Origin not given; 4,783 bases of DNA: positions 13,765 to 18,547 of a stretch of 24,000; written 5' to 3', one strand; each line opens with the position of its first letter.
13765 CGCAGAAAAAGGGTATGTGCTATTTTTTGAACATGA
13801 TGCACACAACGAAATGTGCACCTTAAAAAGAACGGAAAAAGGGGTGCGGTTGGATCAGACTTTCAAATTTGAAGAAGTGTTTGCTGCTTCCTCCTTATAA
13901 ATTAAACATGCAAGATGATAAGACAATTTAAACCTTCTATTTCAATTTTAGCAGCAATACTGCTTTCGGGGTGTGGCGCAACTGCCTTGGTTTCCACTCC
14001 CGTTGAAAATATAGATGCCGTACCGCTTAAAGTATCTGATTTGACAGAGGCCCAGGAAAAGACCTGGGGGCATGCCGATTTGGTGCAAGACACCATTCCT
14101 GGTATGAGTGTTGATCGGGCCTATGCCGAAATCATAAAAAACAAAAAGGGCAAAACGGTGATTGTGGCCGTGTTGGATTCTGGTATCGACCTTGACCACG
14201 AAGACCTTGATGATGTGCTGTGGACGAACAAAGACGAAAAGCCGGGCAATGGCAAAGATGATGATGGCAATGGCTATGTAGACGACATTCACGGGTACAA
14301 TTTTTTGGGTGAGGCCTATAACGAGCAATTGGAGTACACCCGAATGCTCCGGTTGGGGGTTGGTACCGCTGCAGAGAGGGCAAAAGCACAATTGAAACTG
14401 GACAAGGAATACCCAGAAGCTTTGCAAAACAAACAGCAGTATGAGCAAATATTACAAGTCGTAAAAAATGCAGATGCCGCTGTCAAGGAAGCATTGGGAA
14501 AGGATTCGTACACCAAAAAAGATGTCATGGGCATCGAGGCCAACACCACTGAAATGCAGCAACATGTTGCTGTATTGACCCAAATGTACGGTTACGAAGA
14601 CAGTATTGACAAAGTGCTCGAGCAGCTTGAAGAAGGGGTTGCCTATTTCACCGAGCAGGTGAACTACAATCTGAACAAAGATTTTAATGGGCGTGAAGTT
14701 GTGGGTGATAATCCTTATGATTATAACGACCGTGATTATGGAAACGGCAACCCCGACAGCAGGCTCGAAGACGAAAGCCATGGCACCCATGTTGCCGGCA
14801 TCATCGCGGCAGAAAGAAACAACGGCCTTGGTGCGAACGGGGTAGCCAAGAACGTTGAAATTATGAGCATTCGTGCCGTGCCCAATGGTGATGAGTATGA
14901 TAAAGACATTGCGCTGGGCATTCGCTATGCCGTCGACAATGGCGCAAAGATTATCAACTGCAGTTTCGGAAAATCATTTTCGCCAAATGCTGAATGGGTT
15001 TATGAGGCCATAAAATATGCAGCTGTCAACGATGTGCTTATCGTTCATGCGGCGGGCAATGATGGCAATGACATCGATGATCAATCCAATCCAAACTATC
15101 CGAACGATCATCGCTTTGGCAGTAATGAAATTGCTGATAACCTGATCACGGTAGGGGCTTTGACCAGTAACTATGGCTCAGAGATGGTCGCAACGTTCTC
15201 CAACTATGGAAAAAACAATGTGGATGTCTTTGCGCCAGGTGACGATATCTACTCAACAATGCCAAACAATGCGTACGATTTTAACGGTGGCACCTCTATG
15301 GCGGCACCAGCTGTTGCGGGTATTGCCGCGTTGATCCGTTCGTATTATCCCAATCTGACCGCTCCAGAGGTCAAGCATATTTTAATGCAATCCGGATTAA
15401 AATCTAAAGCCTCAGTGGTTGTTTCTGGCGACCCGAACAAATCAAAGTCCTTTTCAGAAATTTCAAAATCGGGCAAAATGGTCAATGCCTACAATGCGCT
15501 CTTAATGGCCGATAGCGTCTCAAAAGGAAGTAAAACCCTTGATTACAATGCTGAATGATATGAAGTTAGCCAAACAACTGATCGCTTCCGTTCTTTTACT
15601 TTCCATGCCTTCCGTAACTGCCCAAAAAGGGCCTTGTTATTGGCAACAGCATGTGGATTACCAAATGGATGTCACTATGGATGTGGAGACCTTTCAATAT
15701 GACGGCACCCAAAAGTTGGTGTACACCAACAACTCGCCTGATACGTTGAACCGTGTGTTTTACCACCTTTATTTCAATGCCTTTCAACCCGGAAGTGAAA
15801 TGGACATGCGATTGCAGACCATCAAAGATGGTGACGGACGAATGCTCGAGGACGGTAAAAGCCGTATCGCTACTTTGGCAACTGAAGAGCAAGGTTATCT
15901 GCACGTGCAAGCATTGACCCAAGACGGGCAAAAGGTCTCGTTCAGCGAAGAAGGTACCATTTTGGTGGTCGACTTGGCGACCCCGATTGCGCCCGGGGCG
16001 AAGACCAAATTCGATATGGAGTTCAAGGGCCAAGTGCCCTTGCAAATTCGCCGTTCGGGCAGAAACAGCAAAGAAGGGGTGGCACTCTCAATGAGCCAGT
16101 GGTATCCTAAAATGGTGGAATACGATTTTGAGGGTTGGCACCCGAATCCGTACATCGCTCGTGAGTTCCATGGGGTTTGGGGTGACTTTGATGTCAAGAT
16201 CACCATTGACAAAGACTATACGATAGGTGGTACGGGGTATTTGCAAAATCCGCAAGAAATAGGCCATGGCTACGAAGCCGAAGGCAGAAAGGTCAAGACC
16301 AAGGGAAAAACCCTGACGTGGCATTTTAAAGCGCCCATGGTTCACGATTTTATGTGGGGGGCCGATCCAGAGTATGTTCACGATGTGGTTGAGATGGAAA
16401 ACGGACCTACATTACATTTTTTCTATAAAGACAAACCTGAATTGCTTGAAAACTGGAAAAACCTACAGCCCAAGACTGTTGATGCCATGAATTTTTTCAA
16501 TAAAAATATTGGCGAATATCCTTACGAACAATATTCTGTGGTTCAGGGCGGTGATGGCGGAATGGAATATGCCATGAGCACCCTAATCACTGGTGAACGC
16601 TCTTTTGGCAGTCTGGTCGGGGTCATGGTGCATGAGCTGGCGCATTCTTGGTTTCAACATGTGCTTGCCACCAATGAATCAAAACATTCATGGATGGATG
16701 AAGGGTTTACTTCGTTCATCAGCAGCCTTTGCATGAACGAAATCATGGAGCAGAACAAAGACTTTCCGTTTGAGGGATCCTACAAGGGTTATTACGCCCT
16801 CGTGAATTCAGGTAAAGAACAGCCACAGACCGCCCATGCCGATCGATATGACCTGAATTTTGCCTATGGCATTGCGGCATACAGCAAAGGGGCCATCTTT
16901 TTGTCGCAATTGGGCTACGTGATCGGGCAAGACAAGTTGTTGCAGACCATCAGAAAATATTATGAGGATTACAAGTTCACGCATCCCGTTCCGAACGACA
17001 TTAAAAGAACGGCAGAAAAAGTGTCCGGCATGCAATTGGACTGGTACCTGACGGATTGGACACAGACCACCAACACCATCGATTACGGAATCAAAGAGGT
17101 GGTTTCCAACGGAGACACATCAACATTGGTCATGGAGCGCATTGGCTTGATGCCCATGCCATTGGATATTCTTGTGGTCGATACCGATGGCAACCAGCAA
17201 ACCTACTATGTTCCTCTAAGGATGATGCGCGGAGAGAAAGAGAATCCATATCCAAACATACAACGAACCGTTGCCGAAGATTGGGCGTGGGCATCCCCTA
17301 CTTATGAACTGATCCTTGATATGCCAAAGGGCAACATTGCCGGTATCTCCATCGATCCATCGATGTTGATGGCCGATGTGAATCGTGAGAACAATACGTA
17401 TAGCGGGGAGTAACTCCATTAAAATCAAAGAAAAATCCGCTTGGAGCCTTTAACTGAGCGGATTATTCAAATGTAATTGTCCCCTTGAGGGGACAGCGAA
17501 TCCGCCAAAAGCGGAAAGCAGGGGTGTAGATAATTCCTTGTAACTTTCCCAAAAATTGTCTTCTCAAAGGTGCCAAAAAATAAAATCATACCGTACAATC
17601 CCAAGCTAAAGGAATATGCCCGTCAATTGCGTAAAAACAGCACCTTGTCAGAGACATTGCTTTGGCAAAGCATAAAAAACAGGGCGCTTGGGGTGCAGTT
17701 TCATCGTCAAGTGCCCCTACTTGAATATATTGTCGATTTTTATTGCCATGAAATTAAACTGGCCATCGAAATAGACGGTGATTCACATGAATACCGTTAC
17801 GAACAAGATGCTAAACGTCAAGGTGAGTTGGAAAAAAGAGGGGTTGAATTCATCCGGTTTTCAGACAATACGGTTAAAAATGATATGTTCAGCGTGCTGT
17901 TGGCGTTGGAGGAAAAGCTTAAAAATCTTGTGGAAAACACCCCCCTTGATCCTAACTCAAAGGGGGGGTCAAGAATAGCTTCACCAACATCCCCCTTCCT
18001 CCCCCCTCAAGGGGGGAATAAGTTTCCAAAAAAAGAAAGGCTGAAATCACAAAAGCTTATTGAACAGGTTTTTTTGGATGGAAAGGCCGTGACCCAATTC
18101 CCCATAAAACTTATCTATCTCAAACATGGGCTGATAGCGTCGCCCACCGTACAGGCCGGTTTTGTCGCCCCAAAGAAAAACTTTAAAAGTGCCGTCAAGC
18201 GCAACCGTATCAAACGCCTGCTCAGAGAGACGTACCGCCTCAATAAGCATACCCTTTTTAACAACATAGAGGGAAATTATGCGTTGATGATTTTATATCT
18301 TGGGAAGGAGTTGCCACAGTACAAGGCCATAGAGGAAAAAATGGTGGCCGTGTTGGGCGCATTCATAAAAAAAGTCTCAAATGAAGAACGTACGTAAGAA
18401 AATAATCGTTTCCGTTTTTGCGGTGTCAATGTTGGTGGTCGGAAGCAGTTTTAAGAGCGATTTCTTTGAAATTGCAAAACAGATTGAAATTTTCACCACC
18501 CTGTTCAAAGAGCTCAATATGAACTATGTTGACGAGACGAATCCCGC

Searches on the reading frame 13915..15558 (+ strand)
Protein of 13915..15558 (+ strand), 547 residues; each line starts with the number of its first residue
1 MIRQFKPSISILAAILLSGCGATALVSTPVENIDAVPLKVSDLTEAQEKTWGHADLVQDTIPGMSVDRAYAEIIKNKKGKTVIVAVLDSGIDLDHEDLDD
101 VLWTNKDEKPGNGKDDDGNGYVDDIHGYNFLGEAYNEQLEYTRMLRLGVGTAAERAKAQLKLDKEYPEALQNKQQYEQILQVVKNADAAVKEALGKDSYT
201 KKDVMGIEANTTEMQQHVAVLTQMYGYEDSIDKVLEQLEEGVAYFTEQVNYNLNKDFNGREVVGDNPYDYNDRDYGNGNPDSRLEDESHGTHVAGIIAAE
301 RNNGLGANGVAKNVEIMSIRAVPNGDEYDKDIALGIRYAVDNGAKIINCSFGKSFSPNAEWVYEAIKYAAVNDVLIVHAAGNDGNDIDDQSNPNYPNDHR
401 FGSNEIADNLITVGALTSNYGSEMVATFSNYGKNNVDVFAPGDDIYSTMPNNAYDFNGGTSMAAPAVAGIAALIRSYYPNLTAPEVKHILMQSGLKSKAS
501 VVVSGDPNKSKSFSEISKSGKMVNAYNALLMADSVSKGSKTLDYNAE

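Call 4: search_protein_families(library=pfam, proteins=[window:13915-15558:+], max_evalue=0.01)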
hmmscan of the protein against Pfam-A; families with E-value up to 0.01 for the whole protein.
window:13915-15558:+ (547 aa): 1 family
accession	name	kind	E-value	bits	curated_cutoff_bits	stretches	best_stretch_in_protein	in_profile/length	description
PF00082.27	Peptidase_S8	-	1.5e-55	189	21.8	1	79-494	1-273/288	Subtilase family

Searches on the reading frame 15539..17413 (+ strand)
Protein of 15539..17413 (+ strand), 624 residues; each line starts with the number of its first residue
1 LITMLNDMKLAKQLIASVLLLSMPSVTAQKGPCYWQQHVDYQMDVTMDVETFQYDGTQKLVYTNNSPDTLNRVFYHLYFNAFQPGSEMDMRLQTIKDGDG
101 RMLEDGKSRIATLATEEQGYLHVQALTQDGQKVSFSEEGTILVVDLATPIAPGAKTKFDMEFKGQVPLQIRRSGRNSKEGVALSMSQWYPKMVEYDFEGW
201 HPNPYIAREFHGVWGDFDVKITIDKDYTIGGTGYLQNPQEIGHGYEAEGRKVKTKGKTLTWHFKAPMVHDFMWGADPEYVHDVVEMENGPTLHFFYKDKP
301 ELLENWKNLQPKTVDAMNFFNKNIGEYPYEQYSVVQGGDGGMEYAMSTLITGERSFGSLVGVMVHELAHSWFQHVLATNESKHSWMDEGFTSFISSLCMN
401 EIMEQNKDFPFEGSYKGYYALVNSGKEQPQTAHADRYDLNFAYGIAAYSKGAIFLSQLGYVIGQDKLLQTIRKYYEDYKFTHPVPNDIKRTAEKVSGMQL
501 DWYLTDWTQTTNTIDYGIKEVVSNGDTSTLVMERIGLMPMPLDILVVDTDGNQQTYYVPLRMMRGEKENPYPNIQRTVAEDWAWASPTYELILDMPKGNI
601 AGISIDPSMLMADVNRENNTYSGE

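Call 4: search_protein_families(library=pfam, proteins=[window:15539-17413:+], max_evalue=0.01)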
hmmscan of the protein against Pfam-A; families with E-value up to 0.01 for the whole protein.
window:15539-17413:+ (624 aa): 1 family
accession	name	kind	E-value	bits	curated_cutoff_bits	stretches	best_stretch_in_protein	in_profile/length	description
PF01433.26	Peptidase_M1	-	6.4e-19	68.9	27.7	1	357-507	65-218/218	Peptidase family M1 domain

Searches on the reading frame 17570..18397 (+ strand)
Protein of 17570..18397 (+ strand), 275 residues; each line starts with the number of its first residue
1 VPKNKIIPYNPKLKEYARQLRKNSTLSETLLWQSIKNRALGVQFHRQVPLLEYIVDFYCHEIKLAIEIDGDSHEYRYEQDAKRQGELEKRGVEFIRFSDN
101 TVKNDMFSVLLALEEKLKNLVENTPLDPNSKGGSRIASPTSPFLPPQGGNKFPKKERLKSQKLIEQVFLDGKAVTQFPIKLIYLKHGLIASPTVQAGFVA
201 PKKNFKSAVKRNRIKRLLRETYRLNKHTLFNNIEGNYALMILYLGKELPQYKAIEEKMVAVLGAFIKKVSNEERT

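Call 4: search_protein_families(library=pfam, proteins=[window:17570-18397:+], max_evalue=0.01)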
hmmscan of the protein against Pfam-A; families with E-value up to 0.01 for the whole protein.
window:17570-18397:+ (275 aa): 3 families
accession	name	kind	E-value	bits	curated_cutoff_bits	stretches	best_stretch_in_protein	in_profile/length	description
PF04480.18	DUF559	-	8.5e-29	100.1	20.6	1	12-116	2-107/109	Protein of unknown function (DUF559)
PF00825.24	Ribonuclease_P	-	2.4e-19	69.8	22.3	1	152-260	1-103/109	Ribonuclease P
PF18741.7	MTES_1575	-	4.4e-07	30.3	38.2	1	39-112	11-91/96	REase_MTES_1575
